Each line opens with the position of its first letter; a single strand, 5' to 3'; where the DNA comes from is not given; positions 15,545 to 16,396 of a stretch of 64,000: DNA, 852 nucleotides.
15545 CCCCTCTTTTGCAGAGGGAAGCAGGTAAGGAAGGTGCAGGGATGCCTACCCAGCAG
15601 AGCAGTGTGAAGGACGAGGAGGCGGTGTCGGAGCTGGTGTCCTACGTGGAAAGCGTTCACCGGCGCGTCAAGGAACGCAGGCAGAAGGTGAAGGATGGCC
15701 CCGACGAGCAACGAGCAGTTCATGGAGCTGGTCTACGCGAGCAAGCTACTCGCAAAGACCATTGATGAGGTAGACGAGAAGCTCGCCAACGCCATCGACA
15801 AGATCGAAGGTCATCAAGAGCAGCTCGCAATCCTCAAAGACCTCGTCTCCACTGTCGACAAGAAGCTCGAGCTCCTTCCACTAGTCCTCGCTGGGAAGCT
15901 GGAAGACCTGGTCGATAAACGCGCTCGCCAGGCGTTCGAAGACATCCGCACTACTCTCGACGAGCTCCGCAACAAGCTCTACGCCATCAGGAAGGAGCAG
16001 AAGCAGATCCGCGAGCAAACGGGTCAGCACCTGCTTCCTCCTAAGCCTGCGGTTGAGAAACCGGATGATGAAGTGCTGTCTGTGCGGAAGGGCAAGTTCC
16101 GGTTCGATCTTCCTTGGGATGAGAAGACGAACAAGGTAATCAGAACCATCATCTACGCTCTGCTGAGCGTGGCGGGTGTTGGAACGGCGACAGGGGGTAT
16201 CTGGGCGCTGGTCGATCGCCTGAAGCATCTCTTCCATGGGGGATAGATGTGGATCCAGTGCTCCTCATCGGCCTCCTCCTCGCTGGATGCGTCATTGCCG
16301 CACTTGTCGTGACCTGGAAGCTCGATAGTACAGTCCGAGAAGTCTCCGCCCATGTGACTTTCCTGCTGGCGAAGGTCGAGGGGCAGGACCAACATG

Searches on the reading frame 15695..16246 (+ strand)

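Call 11: search_protein_families(library=phrogs, proteins=[window:15695-16246:+], max_evalue=0.001)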
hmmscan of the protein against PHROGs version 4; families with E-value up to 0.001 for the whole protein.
window:15695-16246:+ (183 aa): 0 families

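Call 67: search_protein_families(library=ncbifam, proteins=[window:15695-16246:+], max_evalue=0.1)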
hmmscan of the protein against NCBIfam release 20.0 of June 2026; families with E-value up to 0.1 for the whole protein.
window:15695-16246:+ (183 aa): 6 families
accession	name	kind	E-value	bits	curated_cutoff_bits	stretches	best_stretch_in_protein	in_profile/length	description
NF045487.1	ASRP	equivalog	0.01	14.4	300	1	20-108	361-444/593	archaea-specific SMC-related protein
NF047516.1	LA_3659_fam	equivalog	0.046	13.3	36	0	74-107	60-93/221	LA_3659 family protein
NF047514.1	SpiroCoCo_N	equivalog_domain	0.046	13.3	75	0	74-107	60-93/221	SpiroCoCo family coiled-coil protein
NF045650.1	CD1247_Nterm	equivalog_domain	0.068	13.8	30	0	21-59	25-63/70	CD1247 N-terminal domain-containing protein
TIGR02168.1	SMC_prok_B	equivalog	0.071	10.8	567.35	1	18-108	313-401/1181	chromosome segregation protein SMC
NF033914.0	antiphage_ZorA_1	subfamily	0.083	11.2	190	0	20-59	566-606/619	anti-phage ZorAB system protein ZorA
